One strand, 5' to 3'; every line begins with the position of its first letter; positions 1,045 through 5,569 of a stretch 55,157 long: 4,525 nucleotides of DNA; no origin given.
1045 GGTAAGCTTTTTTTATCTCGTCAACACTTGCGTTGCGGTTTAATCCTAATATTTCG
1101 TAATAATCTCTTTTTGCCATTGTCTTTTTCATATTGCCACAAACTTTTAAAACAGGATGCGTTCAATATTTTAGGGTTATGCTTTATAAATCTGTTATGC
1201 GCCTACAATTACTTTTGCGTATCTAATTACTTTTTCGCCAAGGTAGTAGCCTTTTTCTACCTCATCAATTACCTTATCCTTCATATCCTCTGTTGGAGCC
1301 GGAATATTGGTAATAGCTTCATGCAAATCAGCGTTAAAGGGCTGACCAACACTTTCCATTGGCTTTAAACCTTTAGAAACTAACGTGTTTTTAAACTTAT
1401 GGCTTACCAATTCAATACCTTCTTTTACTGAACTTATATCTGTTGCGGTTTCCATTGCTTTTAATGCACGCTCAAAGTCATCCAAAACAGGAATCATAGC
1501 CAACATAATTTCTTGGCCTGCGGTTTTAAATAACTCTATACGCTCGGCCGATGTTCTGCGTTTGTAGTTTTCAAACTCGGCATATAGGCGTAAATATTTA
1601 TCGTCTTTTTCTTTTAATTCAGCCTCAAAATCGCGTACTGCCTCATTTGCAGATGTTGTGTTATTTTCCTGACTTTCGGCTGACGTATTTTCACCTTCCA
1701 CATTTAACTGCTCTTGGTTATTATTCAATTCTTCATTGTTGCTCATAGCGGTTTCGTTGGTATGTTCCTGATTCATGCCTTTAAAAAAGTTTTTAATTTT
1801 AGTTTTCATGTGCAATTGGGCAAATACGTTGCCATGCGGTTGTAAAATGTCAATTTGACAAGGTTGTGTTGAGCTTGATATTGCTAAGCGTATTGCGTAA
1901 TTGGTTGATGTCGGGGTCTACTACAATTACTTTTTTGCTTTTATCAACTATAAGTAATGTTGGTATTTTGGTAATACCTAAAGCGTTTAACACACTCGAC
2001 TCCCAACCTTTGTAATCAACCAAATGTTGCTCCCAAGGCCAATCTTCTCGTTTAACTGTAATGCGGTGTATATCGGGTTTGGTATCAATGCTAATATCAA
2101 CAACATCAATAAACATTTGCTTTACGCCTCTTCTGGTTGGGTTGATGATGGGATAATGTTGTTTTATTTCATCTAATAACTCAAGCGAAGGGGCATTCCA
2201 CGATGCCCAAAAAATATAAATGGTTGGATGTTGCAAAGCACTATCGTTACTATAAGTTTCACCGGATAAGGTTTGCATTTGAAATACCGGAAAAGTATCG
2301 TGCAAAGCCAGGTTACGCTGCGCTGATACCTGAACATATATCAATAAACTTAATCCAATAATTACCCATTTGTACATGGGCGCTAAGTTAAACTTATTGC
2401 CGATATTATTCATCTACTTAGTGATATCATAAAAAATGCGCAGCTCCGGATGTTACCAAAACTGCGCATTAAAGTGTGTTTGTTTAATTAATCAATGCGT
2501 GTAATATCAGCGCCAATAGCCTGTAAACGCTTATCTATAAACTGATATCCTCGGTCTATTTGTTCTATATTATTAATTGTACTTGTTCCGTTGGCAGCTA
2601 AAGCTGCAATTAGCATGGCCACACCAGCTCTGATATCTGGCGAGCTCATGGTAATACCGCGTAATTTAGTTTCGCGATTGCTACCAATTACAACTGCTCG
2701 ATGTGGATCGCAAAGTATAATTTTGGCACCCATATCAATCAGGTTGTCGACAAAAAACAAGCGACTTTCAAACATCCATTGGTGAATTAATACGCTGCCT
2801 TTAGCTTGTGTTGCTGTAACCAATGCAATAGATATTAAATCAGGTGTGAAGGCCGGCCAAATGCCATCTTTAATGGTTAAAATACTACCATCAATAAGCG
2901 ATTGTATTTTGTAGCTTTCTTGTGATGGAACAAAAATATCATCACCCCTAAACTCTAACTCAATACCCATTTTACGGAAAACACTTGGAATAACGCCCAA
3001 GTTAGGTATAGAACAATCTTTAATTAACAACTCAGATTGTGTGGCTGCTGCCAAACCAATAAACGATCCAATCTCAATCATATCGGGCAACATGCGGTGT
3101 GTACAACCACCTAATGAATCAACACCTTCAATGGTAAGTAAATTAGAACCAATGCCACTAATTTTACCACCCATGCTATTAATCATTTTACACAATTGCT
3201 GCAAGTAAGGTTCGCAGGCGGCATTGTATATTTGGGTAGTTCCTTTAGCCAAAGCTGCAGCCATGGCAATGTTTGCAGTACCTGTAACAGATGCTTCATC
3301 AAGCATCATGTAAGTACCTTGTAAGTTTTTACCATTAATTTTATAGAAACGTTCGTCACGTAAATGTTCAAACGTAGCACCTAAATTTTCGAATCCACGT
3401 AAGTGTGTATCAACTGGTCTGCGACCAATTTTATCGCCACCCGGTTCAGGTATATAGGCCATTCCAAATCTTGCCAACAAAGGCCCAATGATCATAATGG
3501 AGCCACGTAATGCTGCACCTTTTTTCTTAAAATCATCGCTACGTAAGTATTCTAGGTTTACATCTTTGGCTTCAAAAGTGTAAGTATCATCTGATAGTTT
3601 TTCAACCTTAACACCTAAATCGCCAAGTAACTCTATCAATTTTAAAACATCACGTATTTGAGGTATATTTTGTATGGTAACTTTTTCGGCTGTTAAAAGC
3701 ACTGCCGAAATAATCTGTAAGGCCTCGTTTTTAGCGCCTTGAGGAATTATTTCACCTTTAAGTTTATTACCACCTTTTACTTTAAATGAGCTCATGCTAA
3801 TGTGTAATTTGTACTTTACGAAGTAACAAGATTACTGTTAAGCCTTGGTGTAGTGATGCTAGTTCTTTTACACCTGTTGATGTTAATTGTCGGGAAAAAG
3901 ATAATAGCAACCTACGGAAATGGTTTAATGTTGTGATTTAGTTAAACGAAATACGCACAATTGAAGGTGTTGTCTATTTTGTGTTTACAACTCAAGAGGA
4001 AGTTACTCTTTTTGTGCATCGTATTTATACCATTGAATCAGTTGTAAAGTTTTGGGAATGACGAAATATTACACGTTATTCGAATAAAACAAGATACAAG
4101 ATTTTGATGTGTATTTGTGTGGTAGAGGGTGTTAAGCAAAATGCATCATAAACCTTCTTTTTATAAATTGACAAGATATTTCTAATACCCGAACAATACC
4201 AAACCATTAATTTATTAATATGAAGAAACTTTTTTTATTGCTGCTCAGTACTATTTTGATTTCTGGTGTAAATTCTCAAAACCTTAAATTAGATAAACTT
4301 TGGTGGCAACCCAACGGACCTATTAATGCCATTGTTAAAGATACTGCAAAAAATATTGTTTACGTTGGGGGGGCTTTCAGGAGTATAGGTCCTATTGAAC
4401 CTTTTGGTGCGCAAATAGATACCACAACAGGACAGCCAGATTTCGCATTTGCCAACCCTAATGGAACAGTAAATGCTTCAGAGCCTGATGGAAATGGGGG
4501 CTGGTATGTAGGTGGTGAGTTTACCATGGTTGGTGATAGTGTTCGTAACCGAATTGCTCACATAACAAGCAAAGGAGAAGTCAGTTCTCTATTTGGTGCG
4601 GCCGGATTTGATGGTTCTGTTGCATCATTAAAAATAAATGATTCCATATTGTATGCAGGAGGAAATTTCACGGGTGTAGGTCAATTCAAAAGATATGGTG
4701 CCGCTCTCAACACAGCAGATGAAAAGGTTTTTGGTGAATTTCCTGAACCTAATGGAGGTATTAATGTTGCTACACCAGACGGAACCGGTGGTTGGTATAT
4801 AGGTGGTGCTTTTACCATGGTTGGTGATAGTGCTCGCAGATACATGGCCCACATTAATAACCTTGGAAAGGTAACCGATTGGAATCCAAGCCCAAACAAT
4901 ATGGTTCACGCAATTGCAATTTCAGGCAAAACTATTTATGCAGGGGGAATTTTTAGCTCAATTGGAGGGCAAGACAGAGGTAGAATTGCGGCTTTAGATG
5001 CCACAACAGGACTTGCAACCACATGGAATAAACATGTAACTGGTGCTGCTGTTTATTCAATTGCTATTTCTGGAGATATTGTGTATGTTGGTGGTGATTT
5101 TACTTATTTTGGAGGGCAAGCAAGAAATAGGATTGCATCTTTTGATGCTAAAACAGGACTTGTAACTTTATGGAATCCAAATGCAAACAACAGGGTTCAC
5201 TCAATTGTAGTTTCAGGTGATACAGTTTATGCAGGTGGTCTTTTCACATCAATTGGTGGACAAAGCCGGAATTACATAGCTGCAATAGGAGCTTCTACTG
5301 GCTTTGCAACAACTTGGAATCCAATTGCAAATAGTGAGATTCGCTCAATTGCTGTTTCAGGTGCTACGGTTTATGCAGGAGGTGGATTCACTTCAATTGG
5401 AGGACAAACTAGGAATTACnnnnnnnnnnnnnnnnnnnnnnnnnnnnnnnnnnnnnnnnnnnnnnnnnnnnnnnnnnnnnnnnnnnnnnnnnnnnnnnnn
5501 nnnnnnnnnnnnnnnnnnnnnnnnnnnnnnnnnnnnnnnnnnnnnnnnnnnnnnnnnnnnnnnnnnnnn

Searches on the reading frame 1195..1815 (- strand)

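Call 61: search_protein_families(library=pfam, proteins=[window:1195-1815:-])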
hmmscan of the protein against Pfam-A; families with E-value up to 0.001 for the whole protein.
window:1195-1815:- (206 aa): 1 family
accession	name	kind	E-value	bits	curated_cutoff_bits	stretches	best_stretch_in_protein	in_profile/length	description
PF01025.24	GrpE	-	4e-40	137.6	25.8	1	45-205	5-164/165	GrpE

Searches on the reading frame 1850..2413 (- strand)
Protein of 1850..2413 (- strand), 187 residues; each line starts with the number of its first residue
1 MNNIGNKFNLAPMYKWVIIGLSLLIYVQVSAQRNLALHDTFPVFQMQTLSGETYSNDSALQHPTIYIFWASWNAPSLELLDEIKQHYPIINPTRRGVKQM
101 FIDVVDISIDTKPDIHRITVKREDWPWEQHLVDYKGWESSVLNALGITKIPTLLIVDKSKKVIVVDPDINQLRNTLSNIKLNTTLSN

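Call 61: search_protein_families(library=pfam, proteins=[window:1850-2413:-])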
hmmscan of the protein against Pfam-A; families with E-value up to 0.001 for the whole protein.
window:1850-2413:- (187 aa): 1 family
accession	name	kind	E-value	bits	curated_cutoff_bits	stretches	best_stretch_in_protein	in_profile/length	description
PF13905.12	Thioredoxin_8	-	6.1e-09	36.5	27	1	63-162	3-94/94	Thioredoxin-like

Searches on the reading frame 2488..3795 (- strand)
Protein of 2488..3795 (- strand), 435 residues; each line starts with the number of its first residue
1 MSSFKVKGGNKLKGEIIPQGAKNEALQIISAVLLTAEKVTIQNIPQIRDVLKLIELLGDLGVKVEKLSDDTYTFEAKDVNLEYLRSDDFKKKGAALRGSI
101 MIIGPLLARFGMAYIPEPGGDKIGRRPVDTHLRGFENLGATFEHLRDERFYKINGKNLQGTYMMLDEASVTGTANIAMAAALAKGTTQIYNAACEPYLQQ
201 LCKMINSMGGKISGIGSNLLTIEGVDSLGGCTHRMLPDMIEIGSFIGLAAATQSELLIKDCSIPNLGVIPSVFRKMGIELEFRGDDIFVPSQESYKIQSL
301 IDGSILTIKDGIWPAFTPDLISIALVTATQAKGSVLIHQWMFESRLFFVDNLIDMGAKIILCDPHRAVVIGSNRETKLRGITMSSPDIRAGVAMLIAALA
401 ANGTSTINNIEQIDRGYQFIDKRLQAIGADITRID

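Call 48: search_protein_families(library=pfam, proteins=[window:2488-3795:-])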
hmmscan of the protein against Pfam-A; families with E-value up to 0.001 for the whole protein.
window:2488-3795:- (435 aa): 1 family
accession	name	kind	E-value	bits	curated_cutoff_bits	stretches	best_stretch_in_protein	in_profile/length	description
PF00275.25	EPSP_synthase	-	2e-64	218.3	22.8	1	6-419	1-412/417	EPSP synthase (3-phosphoshikimate 1-carboxyvinyltransferase)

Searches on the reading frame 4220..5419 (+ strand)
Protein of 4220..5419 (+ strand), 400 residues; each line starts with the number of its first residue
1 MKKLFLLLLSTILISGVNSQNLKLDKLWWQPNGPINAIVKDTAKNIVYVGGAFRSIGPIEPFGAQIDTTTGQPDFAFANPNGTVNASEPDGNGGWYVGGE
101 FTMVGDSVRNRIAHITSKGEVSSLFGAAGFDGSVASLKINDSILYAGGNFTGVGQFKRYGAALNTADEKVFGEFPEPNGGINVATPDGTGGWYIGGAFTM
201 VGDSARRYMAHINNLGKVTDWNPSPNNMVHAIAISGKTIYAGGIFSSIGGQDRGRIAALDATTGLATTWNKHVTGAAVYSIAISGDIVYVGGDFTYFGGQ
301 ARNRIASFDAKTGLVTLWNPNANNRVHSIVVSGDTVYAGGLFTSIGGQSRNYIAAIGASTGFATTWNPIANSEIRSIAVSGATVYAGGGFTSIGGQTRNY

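Call 49: find_homologous_proteins(query=window:4220-5419:+, max_evalue=1e-30)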
Query window:4220-5419:+ (400 aa): 1281 proteins with E <= 1e-30 among 8000 candidates; the best 120 are listed.
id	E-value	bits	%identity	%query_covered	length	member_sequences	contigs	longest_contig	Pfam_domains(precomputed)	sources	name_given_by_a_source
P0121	1.1e-202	692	37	99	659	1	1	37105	PF12768.14,PF17164.11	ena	-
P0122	1.4e-200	685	42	100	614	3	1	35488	PF17164.11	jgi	jgi:urease beta subunit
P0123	2.0e-192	658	42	93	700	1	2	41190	PF12768.14,PF17164.11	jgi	jgi:hypothetical protein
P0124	8.2e-191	652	45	90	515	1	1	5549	PF17164.11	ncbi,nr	ncbi:MAG TPA: hypothetical protein VMZ06_03825, partial [Candidatus Bathyarchaeia archaeon]|nr:hypot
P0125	5.0e-186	637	45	68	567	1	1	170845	PF17164.11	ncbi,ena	-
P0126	2.1e-183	628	40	89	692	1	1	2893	PF17164.11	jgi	-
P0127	9.7e-180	616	39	93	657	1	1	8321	PF24681.2,PF17164.11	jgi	jgi:hypothetical protein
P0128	2.6e-177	608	36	93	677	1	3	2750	PF12768.14,PF17164.11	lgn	-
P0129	8.5e-175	600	43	100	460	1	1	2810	PF17164.11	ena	-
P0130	1.1e-173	596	40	89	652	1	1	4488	PF13360.14,PF17164.11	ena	-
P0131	3.2e-162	558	40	94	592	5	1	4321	PF24681.2,PF17164.11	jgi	jgi:predicted small secreted protein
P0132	4.2e-162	558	44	93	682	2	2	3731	PF17164.11,PF18962.8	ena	-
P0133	3.0e-158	545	46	75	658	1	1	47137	PF12768.14,PF24681.2,PF17164.11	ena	-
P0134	1.8e-151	523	40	99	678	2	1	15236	PF12768.14,PF17164.11,PF23364.2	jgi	-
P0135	3.4e-147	509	45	99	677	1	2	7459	PF17164.11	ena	-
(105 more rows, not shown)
